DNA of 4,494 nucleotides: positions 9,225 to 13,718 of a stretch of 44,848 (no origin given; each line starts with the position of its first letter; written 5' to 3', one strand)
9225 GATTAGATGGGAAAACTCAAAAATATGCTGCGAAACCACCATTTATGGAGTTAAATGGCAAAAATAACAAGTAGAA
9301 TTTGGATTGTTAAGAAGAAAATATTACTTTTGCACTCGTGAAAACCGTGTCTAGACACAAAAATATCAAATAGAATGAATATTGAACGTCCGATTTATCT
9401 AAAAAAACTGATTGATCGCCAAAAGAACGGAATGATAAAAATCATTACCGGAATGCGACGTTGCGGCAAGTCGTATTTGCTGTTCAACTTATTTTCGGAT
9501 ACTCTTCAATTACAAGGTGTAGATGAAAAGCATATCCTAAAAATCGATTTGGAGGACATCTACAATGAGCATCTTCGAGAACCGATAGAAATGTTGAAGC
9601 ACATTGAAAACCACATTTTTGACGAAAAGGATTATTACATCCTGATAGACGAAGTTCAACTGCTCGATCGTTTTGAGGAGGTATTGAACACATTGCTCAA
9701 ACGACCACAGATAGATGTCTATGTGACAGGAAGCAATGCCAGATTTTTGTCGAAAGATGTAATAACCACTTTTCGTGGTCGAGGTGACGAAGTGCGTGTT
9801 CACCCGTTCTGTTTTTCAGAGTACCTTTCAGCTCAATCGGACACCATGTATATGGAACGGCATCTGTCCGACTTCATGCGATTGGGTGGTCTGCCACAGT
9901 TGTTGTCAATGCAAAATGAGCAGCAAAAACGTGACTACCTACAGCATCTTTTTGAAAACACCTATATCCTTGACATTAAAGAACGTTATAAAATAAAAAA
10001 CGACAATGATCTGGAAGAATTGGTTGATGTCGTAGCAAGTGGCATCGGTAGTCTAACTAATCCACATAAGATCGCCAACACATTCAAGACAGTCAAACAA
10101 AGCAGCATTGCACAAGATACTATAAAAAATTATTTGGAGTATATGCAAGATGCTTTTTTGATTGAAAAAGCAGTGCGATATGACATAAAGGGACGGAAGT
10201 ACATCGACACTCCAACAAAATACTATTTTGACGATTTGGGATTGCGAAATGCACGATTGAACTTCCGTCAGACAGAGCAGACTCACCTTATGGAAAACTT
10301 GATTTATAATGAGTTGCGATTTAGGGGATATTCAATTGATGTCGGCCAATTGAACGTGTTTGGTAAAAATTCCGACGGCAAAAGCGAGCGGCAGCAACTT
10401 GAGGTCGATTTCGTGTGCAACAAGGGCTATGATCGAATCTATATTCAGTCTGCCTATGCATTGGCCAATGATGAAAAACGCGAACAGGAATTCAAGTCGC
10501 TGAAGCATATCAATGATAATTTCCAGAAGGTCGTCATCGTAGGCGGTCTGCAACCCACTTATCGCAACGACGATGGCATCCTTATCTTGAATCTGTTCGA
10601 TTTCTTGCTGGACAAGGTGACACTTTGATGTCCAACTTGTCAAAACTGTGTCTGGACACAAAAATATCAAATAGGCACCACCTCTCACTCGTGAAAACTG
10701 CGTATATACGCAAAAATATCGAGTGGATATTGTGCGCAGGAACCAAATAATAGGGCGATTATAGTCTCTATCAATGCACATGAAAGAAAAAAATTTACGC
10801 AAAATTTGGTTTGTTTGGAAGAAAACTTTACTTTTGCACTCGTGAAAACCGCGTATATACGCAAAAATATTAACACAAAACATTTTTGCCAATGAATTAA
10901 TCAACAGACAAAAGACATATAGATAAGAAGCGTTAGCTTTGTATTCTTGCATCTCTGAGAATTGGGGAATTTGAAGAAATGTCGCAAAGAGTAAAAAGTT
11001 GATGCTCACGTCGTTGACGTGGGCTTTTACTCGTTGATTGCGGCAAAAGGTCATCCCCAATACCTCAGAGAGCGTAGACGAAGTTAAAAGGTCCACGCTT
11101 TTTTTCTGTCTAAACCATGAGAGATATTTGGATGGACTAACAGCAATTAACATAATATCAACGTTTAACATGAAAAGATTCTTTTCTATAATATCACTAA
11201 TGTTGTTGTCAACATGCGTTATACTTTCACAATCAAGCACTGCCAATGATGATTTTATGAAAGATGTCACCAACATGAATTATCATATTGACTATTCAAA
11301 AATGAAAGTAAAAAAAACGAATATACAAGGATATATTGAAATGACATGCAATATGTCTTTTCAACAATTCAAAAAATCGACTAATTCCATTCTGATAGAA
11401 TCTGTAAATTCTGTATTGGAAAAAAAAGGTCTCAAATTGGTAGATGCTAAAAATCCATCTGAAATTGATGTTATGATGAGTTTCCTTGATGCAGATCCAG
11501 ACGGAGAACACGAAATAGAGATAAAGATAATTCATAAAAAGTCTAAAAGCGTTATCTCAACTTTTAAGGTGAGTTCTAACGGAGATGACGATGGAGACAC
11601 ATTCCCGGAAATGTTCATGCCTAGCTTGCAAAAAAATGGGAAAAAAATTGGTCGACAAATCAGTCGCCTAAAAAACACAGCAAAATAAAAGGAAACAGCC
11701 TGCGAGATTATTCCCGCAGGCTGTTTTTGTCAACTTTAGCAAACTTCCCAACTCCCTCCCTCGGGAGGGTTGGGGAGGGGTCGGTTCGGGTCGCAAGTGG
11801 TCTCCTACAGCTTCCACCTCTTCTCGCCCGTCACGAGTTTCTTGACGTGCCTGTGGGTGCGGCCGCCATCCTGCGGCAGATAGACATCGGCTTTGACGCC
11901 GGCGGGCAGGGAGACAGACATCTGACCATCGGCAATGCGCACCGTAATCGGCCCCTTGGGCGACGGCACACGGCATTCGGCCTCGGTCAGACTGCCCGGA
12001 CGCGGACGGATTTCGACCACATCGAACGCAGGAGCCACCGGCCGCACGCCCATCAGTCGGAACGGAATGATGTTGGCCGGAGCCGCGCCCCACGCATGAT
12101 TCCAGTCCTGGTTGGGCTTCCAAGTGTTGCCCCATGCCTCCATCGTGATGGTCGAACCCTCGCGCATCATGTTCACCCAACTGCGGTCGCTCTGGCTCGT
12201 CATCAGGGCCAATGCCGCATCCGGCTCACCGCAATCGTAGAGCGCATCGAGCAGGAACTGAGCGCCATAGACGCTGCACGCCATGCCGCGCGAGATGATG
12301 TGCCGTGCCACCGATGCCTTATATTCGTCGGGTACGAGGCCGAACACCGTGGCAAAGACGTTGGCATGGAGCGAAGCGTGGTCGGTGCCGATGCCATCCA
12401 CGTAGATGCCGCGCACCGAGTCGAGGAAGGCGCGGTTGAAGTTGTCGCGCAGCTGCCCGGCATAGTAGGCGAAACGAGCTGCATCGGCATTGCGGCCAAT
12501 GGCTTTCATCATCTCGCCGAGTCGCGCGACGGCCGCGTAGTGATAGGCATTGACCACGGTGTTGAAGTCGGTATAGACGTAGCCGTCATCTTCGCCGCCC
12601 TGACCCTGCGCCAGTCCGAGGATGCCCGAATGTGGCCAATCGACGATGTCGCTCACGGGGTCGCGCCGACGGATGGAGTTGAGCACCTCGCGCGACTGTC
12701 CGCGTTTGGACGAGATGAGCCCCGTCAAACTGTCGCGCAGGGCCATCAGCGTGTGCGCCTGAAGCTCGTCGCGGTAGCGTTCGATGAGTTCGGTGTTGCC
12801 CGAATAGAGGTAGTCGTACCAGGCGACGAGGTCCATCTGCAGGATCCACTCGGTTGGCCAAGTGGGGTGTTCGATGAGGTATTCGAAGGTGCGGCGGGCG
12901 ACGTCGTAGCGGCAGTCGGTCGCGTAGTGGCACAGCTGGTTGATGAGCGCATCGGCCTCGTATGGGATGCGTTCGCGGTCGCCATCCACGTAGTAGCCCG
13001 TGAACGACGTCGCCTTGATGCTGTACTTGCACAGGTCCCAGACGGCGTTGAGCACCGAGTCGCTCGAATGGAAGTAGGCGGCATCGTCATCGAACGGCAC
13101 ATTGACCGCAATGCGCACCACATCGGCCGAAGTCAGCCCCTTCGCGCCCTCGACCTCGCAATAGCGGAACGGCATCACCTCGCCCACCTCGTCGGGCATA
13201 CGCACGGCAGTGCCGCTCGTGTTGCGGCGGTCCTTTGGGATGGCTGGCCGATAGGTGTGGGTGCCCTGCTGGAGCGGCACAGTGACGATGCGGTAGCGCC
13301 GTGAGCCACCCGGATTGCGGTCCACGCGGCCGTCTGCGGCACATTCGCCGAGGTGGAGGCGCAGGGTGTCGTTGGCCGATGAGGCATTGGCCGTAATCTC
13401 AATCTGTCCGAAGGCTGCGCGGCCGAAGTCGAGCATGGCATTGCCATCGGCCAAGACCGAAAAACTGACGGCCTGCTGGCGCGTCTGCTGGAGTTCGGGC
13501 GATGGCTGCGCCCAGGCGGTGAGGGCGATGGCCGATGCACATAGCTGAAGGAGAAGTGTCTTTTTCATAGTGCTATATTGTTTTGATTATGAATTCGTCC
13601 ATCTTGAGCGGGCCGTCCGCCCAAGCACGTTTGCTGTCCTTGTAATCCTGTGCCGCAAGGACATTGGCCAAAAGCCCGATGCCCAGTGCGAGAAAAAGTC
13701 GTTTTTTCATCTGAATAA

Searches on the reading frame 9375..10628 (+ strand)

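Call 91: search_protein_families(library=pfam, proteins=[window:9375-10628:+], max_evalue=0.001)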
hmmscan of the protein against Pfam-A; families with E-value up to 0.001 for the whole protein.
window:9375-10628:+ (417 aa): 2 families
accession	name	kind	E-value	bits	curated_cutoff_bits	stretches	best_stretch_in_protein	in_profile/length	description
PF13173.12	AAA_14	-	5.7e-31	107.6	27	1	20-151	3-129/129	AAA domain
PF13635.12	DUF4143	-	6.7e-17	62.1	28.1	1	200-358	3-156/160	Domain of unknown function (DUF4143)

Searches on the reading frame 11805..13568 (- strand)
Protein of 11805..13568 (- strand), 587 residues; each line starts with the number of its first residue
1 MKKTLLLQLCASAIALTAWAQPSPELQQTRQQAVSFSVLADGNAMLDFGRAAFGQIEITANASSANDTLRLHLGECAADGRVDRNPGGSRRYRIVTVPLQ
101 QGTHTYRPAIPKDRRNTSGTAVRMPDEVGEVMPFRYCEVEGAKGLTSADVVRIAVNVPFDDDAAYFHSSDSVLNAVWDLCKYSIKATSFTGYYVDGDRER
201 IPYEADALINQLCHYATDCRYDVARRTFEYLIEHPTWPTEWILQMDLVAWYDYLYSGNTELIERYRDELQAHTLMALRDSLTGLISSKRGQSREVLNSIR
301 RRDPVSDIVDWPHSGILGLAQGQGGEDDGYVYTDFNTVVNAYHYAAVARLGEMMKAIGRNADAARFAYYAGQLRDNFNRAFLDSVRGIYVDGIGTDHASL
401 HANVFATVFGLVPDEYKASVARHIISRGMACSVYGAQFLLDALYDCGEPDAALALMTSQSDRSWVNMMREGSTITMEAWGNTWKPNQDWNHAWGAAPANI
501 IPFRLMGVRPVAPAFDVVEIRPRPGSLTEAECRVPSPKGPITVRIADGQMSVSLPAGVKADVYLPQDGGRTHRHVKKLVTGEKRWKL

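Call 91: search_protein_families(library=pfam, proteins=[window:11805-13568:-], max_evalue=0.001)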
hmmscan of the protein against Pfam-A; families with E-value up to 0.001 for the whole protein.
window:11805-13568:- (587 aa): 3 families
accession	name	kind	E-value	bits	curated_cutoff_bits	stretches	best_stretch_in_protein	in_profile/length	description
PF17389.8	Bac_rhamnosid6H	-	1.2e-40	140.3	24.5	1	162-499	2-333/339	Bacterial alpha-L-rhamnosidase 6 hairpin glycosidase domain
PF17390.7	Bac_rhamnosid_C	-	1.8e-10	40.9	22.1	1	507-577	1-76/78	Bacterial alpha-L-rhamnosidase C-terminal domain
PF05592.18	Bac_rhamnosid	-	6.1e-05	23.3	22.2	1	40-153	4-99/102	Bacterial alpha-L-rhamnosidase concanavalin-like domain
